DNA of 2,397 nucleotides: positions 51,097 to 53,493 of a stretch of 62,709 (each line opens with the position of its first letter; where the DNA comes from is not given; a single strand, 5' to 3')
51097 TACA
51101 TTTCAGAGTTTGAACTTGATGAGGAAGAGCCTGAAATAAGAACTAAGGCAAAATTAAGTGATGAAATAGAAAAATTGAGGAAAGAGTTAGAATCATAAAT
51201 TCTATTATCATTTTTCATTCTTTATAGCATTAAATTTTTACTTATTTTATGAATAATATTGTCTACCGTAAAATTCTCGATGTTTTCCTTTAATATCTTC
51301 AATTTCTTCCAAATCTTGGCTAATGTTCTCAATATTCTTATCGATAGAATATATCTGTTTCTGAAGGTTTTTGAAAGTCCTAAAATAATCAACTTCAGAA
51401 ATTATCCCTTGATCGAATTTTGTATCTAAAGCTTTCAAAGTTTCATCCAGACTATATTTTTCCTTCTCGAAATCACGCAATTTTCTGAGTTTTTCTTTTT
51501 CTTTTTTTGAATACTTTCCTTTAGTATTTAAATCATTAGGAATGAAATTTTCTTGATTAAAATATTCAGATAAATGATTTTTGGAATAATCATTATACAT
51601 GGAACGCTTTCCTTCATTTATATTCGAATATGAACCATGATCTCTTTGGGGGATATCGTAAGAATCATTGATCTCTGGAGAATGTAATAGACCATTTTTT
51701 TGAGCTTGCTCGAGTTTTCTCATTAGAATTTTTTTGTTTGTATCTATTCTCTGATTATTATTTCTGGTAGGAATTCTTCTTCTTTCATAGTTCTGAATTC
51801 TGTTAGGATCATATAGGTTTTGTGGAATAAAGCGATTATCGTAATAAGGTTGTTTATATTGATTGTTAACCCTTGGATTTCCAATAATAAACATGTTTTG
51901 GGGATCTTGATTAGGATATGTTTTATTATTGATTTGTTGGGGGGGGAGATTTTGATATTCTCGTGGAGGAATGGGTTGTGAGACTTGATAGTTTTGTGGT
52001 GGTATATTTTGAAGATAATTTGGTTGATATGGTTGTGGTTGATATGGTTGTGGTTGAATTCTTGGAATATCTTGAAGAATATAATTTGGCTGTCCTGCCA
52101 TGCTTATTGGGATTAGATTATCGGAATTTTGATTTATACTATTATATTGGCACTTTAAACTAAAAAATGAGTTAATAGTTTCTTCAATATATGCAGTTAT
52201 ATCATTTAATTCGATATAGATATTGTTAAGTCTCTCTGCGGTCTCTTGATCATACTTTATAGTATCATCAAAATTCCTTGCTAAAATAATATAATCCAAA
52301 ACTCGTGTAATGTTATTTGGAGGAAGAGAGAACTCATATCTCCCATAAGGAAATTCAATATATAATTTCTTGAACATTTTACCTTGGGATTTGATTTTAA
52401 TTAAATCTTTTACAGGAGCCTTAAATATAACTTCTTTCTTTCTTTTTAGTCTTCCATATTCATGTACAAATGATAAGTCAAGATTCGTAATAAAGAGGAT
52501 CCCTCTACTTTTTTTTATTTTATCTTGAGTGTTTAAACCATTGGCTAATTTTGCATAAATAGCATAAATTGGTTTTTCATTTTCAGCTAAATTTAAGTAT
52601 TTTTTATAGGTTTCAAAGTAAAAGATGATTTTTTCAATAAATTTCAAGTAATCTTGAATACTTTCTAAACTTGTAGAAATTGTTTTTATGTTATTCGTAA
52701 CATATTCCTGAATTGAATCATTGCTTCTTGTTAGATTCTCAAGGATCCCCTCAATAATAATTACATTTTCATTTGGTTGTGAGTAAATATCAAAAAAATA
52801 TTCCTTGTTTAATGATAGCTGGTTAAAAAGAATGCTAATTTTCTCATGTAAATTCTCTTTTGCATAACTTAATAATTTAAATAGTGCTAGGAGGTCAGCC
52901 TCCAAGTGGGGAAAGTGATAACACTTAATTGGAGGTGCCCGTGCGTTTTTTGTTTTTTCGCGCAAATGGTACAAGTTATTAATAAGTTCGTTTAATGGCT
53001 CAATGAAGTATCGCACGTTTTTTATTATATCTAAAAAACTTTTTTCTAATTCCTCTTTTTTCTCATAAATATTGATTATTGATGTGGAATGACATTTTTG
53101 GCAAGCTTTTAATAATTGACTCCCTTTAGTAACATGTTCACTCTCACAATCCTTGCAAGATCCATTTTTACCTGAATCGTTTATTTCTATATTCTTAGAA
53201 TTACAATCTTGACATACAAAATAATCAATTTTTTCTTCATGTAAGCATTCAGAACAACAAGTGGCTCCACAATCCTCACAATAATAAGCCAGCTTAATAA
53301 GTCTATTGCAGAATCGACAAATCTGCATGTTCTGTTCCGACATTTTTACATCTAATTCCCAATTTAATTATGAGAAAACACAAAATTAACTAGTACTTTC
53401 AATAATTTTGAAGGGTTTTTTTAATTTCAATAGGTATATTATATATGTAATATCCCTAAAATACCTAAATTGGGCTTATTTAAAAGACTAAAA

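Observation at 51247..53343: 698-aa protein with a eukaryote-style adaptor architecture next to an ESCRT-III gene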

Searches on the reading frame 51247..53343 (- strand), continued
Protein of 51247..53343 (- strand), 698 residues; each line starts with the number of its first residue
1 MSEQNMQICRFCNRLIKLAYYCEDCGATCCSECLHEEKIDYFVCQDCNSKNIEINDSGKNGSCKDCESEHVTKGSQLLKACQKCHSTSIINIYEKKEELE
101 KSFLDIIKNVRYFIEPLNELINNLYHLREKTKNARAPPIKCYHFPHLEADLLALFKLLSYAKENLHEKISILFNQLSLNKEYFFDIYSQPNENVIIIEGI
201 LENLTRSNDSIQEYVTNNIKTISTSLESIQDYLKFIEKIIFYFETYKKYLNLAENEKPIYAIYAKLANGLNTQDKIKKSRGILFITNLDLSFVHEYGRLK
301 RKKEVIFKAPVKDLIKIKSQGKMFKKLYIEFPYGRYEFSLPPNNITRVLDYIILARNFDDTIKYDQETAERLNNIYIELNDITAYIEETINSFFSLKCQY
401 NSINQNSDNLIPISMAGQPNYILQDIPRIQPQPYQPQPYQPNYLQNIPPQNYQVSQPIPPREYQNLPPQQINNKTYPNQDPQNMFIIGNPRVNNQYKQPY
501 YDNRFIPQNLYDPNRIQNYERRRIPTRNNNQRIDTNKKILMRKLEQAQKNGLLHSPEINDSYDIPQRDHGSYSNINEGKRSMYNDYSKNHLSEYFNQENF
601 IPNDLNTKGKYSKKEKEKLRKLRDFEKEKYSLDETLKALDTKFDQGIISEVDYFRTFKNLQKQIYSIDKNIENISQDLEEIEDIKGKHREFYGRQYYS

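Call 53: find_related_loci(query=A7, collection=genome_contigs, flank=8000)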
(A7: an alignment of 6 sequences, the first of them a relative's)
Query A7 (712 aa) in genome_contigs; peptide patterns used: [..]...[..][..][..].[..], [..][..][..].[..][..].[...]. (x = any residue, [..] = any of these).
89 stretches matched a pattern; 9 encode a relative of the query (tblastn E <= 1e-3); 9 distinct loci.
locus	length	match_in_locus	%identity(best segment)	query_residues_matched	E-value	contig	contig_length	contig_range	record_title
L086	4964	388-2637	47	1-712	0e+0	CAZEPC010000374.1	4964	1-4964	MAG TPA_asm: uncultured archaeon isolate binchicken_co13_463 genome assembly, contig: NODE_29561_length_4964_cov_5.08107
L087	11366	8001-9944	38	1-712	6e-151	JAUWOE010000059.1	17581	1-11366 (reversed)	MAG: Promethearchaeum sp. isolate CSMAG_2442 CSMAG_2442_k141_272538_length_17581_cov_7.0000, whole genome shotgun sequen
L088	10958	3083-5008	38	7-712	3e-147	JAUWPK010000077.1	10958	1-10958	MAG: Promethearchaeum sp. isolate CSMAG_2474 CSMAG_2474_k141_779085_length_10958_cov_8.0000, whole genome shotgun sequen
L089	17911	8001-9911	37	1-705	8e-147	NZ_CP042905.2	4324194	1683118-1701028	Promethearchaeum syntrophicum strain MK-D1 chromosome, complete genome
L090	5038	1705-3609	37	1-705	2e-147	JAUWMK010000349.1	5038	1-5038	MAG: Promethearchaeum sp. isolate CSMAG_2396 CSMAG_2396_k141_81176_length_5038_cov_5.9775, whole genome shotgun sequence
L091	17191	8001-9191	51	1-397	3e-141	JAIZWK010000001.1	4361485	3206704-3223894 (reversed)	MAG: Candidatus Harpocratesius repetitus isolate FW102 FWG169_LokiFW102v12_contig001_4361485bp, whole genome shotgun seq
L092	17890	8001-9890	49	1-712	8e-136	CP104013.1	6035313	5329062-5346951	Candidatus Lokiarchaeum ossiferum isolate Loki-B35 chromosome, complete genome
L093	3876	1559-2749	48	1-397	2e-135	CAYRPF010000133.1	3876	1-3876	MAG TPA_asm: uncultured archaeon isolate binchicken_co256_1 genome assembly, contig: NODE_79005_length_3876_cov_8.704004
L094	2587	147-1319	38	4-395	6e-93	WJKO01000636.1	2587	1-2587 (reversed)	MAG: Promethearchaeota archaeon isolate Bin_342 k141_3525050, whole genome shotgun sequence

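Call 54: find_related_loci(query=A8, collection=genome_contigs, flank=8000)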
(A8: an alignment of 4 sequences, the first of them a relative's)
Query A8 (669 aa) in genome_contigs; peptide patterns used: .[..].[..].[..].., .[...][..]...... (x = any residue, [..] = any of these).
77 stretches matched a pattern; 2 encode a relative of the query (tblastn E <= 1e-3); 2 distinct loci.
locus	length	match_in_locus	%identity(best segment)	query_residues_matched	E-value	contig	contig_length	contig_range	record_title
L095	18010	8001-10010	83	1-669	0e+0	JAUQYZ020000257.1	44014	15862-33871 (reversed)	MAG: Candidatus Sigynarchaeum springense isolate SQRJ_234 k255_68160, whole genome shotgun sequence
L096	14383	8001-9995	71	4-669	0e+0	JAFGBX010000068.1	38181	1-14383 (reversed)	MAG: Promethearchaeota archaeon isolate Zod_Metabat.1055 k87_1840548, whole genome shotgun sequence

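Call 60: find_homologous_proteins(query=A9, max_evalue=0.00001)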
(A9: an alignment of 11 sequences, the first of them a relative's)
Query A9 (11 sequences) (552 aa, profile of the alignment): 14 proteins with E <= 0.00001 among 8000 candidates.
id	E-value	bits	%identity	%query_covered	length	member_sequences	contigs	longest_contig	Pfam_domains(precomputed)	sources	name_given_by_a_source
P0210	4.1e-158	545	100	100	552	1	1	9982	PF22586.2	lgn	-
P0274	6.4e-120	419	24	94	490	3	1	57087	-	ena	-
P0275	1.2e-118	415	25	95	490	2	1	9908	-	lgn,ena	-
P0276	7.5e-118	412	24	94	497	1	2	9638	-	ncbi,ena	-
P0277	2.5e-117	411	25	94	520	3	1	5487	-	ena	-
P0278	4.8e-116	406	25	94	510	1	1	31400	-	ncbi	-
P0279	1.4e-115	405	31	96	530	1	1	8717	-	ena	-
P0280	1.4e-114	401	24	88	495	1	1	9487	-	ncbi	-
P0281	3.0e-113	397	52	100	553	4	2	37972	PF22586.2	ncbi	ncbi:MAG: hypothetical protein ACTSSI_05125 [Candidatus Helarchaeota archaeon]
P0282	6.5e-109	383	25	95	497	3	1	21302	-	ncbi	ncbi:MAG: hypothetical protein ACFFD2_03755 [Promethearchaeota archaeon]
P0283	5.3e-103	363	24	84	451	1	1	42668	-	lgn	-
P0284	2.4e-102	361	28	57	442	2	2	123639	-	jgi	-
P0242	1.1e-71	260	53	53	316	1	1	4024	PF22586.2,PF00643.30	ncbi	ncbi:MAG: B-box zinc finger protein, partial [Candidatus Helarchaeales archaeon]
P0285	8.4e-8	49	23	35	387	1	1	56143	-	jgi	jgi:prefoldin subunit 5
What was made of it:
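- On B-box zinc finger (PF00643 / PF22586): Precomputed PF22586 and PF00643 hits exist on P0281 and P0242 (call 60).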

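Call 61: find_encoding_contigs(protein=P0281, flank=8000, max_places=1)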
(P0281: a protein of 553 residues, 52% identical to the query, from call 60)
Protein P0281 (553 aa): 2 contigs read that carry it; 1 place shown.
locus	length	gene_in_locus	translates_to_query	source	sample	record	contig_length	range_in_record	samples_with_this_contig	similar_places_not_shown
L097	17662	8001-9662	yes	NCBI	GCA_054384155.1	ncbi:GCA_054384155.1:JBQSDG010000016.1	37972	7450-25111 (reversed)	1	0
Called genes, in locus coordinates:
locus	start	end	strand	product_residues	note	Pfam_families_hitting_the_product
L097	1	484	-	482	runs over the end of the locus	PF01565:FAD_binding_4, PF02913:FAD-oxidase_C (faint)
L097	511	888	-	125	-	PF02036:SCP2 (weak)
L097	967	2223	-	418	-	-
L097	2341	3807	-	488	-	PF13347:MFS_2, PF07690:MFS_1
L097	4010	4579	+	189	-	PF13240:Zn_Ribbon_1 (weak)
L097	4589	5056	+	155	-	PF09858:DUF2085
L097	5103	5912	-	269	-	-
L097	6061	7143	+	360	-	PF01658:Inos-1-P_synth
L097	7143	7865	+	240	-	PF00149:Metallophos, PF12850:Metallophos_2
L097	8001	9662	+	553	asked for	PF22586:ANCHR-like_BBOX (weak)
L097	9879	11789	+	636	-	-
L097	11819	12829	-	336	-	PF13439:Glyco_transf_4 (weak), PF20706:GT4-conflict, PF00534:Glycos_transf_1, PF13692:Glyco_trans_1_4, PF13524:Glyco_trans_1_2 (weak)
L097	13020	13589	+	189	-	PF09999:DUF2240 (weak)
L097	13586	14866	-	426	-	-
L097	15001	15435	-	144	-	-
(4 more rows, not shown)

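Call 62: find_encoding_contigs(protein=P0274, flank=8000, max_places=1)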
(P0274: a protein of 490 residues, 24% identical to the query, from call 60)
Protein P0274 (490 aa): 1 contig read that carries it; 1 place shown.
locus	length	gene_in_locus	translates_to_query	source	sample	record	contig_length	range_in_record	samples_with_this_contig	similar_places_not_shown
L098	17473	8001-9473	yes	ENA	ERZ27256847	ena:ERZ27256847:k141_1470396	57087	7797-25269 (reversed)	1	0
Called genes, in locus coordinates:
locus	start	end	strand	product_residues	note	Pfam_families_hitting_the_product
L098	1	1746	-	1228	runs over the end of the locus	-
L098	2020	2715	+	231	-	PF03483:B3_4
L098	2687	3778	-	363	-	-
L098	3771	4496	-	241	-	PF00215:OMPdecase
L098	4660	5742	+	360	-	PF01658:Inos-1-P_synth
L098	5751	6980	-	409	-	PF02771:Acyl-CoA_dh_N, PF02770:Acyl-CoA_dh_M, PF00441:Acyl-CoA_dh_1, PF22924:ACOX_C_alpha1 (faint), PF08028:Acyl-CoA_dh_2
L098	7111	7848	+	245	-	PF00149:Metallophos, PF12850:Metallophos_2 (weak)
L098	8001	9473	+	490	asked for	-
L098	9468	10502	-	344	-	PF01208:URO-D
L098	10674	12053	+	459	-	PF01210:NAD_Gly3P_dh_N (weak), PF02737:3HCDH_N (weak), PF03721:UDPG_MGDP_dh_N, PF00984:UDPG_MGDP_dh, PF03720:UDPG_MGDP_dh_C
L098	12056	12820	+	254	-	PF25084:LbH_EIF2B (faint), PF25087:GMPPB_C (faint), PF14602:Hexapep_2 (faint), PF00132:Hexapep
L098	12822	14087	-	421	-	-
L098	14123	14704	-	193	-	PF00702:Hydrolase, PF12710:HAD (weak), PF13419:HAD_2, PF13242:Hydrolase_like (weak)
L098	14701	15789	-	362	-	-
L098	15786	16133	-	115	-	-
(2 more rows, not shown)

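Call 63: find_encoding_contigs(protein=P0284, flank=8000, max_places=1)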
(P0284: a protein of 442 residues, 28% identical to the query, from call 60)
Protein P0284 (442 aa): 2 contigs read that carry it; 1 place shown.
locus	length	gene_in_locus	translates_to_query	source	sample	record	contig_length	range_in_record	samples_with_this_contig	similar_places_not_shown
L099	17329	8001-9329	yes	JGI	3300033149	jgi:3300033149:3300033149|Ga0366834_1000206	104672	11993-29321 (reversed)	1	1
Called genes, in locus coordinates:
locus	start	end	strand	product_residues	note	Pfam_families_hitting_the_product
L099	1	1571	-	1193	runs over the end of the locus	-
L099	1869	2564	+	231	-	PF03483:B3_4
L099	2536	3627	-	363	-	-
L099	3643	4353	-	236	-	PF00215:OMPdecase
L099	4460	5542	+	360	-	PF07994:NAD_binding_5 (faint), PF01658:Inos-1-P_synth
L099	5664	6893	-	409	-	PF02771:Acyl-CoA_dh_N, PF02770:Acyl-CoA_dh_M, PF00441:Acyl-CoA_dh_1, PF22924:ACOX_C_alpha1 (faint), PF08028:Acyl-CoA_dh_2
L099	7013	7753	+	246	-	PF00149:Metallophos, PF12850:Metallophos_2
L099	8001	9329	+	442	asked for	-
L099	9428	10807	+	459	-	PF01210:NAD_Gly3P_dh_N (weak), PF02737:3HCDH_N (weak), PF03721:UDPG_MGDP_dh_N, PF00984:UDPG_MGDP_dh, PF03720:UDPG_MGDP_dh_C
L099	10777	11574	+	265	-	-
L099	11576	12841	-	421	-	-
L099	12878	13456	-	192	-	PF00702:Hydrolase, PF13419:HAD_2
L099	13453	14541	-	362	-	-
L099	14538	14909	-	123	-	-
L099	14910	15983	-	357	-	PF00953:Glycos_transf_4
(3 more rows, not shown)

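Call 88: find_related_loci(query=P0107, collection=genome_contigs, flank=6000)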
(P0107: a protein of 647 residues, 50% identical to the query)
Query P0107 (647 aa) in genome_contigs; peptide patterns used: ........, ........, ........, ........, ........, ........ (x = any residue, [..] = any of these).
57 stretches matched a pattern; 29 encode a relative of the query (tblastn E <= 1e-3); 29 distinct loci.
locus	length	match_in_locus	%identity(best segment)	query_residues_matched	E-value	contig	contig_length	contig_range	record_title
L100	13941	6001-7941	100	1-647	0e+0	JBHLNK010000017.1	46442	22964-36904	MAG: Promethearchaeota archaeon isolate DZ2S.252 DZ2S.252@2025, whole genome shotgun sequence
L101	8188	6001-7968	73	3-647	0e+0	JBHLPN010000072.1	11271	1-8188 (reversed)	MAG: Promethearchaeota archaeon isolate H2M.194 H2M.194@6341, whole genome shotgun sequence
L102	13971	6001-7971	72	4-647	0e+0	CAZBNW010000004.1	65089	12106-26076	MAG TPA_asm: uncultured archaeon isolate SRP239594_co1_47 genome assembly, contig: NODE_38_length_65089_cov_157.894886,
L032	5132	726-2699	71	4-647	0e+0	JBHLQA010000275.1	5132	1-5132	MAG: Candidatus Odinarchaeota archaeon isolate H3M.118 H3M.118@34283, whole genome shotgun sequence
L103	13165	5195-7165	71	4-647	0e+0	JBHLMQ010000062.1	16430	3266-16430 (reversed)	MAG: Promethearchaeota archaeon isolate DZ2M.350 DZ2M.350@10875, whole genome shotgun sequence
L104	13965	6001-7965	71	4-647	0e+0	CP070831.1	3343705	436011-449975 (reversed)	MAG: Promethearchaeota archaeon isolate bin108 chromosome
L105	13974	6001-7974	72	4-647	0e+0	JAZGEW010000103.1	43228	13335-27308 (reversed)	MAG: Promethearchaeia archaeon isolate SCS4bin.30 SCS4bin.30_103, whole genome shotgun sequence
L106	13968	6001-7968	71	3-647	0e+0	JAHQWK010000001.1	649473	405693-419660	MAG: Promethearchaeia archaeon isolate ABR05 NODE_1_length_649473_cov_10, whole genome shotgun sequence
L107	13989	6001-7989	70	1-647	0e+0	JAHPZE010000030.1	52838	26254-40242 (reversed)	MAG: Promethearchaeota archaeon isolate LW40_87 NODE_1011_length_52838_cov_71.401266, whole genome shotgun sequence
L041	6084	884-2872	69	1-647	0e+0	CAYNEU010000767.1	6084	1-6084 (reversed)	MAG TPA_asm: uncultured archaeon isolate SRP185410_co1_442 genome assembly, contig: k141_2453568, whole genome shotgun s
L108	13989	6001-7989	69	1-647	0e+0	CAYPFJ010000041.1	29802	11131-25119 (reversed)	MAG TPA_asm: uncultured archaeon isolate SRP185410_co2_266 genome assembly, contig: NODE_1630_length_29802_cov_9.248563,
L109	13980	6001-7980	69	4-647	0e+0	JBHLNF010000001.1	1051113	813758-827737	MAG: Promethearchaeota archaeon isolate DZ2S.179 DZ2S.179@2, whole genome shotgun sequence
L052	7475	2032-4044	70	1-647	0e+0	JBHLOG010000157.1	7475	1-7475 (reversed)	MAG: Promethearchaeota archaeon isolate DZ3M.289 DZ3M.289@38292, whole genome shotgun sequence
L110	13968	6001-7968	70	3-647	0e+0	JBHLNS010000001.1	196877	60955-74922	MAG: Promethearchaeota archaeon isolate DZ2S.372 DZ2S.372@105, whole genome shotgun sequence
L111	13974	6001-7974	69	1-647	0e+0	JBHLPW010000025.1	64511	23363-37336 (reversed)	MAG: Promethearchaeota archaeon isolate H3B.172 H3B.172@741, whole genome shotgun sequence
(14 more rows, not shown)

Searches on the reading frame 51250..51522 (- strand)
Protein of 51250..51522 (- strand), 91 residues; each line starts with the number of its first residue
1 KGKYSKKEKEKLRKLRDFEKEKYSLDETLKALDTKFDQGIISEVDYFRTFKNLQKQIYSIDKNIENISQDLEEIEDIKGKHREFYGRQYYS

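Call 35: search_solved_structures(query=A2, max_evalue=10, show_alignments=3)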
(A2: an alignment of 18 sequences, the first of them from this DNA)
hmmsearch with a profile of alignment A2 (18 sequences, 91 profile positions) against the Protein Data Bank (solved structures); distinct sequences matched with E-value up to 10: 25.
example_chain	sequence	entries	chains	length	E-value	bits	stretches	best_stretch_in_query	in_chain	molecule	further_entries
2f6m_B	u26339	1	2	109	0.041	17.2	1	10-78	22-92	Vacuolar protein sorting-associated protein VPS28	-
2p22_B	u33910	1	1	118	0.045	17.1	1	10-78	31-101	Vacuolar protein sorting-associated protein 28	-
2f66_B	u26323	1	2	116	0.049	17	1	10-78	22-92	Vacuolar protein sorting-associated protein VPS28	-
2caz_B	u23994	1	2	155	0.088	16.1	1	10-77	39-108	VACUOLAR PROTEIN SORTING-ASSOCIATED PROTEIN VPS28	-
2f66_A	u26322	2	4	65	0.12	15.7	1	14-70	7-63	Suppressor protein STP22 of temperature-sensitive alpha-factor receptor and arginine perme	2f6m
2p22_A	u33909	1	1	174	0.31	14.4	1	13-69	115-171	Suppressor protein STP22 of temperature-sensitive alpha-factor receptor and arginine perme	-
2caz_A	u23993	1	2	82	0.35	14.2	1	13-70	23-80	SUPPRESSOR PROTEIN STP22 OF TEMPERATURE-SENSITIVE ALPHA-FACTOR RECEPTOR AND ARGININE PERME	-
8i7o_C2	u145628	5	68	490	0.55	13.6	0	53-77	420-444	Tektin-3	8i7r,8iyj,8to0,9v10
6pfp_A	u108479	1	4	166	0.58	13.5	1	15-81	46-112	Myosin-7 fused to GP7 and EB1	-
3t7h_A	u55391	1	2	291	0.68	13.3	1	38-77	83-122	Ubiquitin-like modifier-activating enzyme ATG7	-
3t7f_A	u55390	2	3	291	0.69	13.3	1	38-77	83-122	Ubiquitin-like modifier-activating enzyme ATG7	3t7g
3ruj_A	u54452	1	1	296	0.72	13.2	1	38-77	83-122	Ubiquitin-like modifier-activating enzyme ATG7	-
4gsj_A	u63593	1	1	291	0.73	13.2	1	38-77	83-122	Ubiquitin-like modifier-activating enzyme ATG7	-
9tln_A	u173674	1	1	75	0.91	12.9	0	15-36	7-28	Sc-apCC-2-BCL-xL-2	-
9tlt_A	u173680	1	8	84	1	12.7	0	14-36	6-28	Sc-apCC-2-KLHL20-4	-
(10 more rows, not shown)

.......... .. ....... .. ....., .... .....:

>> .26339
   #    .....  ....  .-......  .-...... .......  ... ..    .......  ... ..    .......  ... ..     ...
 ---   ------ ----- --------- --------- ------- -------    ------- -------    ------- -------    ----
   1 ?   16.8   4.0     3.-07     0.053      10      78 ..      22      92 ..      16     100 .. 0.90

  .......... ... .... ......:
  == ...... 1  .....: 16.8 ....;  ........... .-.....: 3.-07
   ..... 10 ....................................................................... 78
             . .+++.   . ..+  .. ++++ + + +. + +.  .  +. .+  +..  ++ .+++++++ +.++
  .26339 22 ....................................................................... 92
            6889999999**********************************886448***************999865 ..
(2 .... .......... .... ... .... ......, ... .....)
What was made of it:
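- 51268..51507 (-): aa 613-692: C-terminal helical hairpin, a steadiness box (ESCRT-I headpiece module). The top 7 PDB profile hits are all yeast Vps28 or Vps23 (call 35).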
